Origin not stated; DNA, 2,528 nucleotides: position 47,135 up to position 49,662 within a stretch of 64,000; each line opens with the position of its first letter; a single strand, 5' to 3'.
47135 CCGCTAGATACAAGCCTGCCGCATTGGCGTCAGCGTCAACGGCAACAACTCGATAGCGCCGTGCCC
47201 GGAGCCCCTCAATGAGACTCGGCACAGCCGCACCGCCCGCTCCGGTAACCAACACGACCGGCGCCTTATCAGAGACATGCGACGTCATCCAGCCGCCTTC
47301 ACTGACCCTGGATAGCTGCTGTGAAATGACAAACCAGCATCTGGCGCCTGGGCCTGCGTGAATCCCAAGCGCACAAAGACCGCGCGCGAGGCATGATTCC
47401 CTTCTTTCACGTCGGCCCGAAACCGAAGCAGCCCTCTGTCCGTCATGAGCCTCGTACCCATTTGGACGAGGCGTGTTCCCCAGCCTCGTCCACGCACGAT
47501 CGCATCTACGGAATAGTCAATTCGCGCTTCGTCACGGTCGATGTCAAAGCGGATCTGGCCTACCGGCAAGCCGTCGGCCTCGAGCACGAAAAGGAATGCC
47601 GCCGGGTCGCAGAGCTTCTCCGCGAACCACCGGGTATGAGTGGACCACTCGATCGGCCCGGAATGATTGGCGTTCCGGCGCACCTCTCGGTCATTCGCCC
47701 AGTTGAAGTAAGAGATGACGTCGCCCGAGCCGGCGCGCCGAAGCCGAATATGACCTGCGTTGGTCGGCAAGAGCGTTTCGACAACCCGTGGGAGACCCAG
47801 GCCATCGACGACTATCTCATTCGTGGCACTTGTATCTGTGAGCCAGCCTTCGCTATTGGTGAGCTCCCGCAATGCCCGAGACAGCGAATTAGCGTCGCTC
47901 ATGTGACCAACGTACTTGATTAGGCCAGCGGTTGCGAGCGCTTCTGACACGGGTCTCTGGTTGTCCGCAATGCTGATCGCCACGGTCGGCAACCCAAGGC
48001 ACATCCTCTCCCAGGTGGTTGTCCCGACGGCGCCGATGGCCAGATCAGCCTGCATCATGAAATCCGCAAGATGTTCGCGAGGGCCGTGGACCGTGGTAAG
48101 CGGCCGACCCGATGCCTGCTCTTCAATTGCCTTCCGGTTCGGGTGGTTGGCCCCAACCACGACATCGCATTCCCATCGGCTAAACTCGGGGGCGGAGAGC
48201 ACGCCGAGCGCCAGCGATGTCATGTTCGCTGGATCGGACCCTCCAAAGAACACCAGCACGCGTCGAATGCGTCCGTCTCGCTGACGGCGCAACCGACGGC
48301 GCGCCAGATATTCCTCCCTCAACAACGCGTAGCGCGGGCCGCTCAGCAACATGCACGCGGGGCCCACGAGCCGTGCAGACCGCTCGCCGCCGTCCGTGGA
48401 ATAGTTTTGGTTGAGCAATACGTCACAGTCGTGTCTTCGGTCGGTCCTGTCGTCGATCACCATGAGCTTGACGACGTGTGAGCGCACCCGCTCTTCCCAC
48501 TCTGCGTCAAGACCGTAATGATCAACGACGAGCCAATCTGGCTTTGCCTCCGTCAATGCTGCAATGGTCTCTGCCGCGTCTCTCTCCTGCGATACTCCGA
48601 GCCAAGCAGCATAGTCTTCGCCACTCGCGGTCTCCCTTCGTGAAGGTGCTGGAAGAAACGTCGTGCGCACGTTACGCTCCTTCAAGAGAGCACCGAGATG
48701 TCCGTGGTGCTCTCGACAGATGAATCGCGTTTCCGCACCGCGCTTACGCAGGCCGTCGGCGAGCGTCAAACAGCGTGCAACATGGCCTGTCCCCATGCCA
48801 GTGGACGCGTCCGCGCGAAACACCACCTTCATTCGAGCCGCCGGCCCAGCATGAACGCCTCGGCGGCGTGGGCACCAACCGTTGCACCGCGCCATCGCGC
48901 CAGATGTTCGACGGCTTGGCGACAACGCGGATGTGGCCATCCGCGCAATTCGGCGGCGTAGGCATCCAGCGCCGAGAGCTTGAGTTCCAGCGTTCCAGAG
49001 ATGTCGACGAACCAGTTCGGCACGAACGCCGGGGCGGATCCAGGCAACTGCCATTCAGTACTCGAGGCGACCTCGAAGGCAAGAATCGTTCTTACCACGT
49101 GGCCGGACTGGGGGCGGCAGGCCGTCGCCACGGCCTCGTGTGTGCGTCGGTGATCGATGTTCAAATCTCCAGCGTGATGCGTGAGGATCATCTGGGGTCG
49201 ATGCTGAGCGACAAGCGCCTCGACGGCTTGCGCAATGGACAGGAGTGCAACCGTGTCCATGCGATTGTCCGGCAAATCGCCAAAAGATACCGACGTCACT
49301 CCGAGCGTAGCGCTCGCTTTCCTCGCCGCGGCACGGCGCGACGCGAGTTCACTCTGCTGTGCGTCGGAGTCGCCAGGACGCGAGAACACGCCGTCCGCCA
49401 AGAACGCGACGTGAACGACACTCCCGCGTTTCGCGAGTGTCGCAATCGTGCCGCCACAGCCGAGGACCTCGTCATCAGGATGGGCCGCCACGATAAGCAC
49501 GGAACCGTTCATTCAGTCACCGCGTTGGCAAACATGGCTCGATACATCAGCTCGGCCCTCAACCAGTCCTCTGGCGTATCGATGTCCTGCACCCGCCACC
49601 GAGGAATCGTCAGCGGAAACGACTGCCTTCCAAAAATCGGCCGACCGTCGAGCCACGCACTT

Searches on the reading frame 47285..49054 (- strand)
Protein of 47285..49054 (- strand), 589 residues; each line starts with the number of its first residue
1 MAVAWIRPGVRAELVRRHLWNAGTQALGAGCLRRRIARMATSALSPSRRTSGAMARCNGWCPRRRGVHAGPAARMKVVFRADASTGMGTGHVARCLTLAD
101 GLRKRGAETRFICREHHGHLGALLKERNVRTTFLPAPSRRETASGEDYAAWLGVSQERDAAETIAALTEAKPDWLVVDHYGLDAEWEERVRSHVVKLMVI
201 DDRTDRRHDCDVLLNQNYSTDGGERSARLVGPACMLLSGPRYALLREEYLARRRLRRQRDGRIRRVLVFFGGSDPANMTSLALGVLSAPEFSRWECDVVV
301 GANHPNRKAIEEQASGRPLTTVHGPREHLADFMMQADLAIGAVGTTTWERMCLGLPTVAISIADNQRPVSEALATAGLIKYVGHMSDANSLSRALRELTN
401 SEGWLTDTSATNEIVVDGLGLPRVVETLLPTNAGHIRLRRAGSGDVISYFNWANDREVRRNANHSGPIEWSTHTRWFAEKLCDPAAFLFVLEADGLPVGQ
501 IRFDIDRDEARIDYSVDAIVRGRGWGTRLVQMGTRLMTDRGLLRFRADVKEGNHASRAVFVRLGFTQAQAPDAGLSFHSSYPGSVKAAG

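Call 17: search_protein_families(library=pfam, proteins=[window:47285-49054:-], max_evalue=0.001)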
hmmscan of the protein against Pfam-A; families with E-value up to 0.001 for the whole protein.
window:47285-49054:- (589 aa): 4 families
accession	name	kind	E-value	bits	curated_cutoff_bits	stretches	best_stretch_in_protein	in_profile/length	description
PF13302.13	Acetyltransf_3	-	2.2e-13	51.5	25.4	1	436-566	2-138/138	Acetyltransferase (GNAT) domain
PF00583.31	Acetyltransf_1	-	1.4e-11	45.2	20.7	1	469-565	15-116/116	Acetyltransferase (GNAT) family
PF13508.13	Acetyltransf_7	-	1.9e-05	25.4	27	1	487-566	4-83/84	Acetyltransferase (GNAT) domain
PF08445.16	FR47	-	7.7e-05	23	22.1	1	519-568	32-80/86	FR47-like protein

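Call 58: search_protein_families(library=ncbifam, proteins=[window:47285-49054:-], max_evalue=1e-10)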
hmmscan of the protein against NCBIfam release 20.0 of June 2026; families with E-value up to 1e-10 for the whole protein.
window:47285-49054:- (589 aa): 1 family
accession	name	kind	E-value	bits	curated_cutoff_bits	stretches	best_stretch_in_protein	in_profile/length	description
TIGR03590.1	PseG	equivalog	7.1e-86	288.3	153.55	1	75-373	1-280/280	UDP-2,4-diacetamido-2,4,6-trideoxy-beta-L-altropyranose hydrolase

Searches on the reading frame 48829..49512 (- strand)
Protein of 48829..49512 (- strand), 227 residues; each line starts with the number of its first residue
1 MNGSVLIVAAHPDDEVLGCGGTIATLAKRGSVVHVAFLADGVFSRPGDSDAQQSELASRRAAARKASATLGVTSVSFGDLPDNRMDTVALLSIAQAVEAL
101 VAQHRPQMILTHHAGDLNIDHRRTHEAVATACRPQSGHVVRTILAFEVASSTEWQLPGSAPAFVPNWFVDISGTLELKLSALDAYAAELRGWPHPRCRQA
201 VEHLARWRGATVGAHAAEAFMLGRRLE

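Call 17: search_protein_families(library=pfam, proteins=[window:48829-49512:-], max_evalue=0.001)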
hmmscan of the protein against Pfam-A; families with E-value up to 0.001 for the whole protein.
window:48829-49512:- (227 aa): 1 family
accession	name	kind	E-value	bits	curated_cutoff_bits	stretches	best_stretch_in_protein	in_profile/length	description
PF02585.22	PIG-L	-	1.5e-29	103.5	28.2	1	6-131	1-128/129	GlcNAc-PI de-N-acetylase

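Call 58: search_protein_families(library=ncbifam, proteins=[window:48829-49512:-], max_evalue=1e-10)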
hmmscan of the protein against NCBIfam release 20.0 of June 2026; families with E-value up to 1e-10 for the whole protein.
window:48829-49512:- (227 aa): 2 families
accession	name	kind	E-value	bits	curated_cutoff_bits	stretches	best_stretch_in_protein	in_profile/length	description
TIGR04001.1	thiol_BshB1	equivalog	2.8e-20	73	182.5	1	5-224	4-222/226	bacillithiol biosynthesis deacetylase BshB1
TIGR04000.1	thiol_BshB2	equivalog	4.6e-13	49.3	195.25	1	5-188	3-184/217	bacillithiol biosynthesis deacetylase BshB2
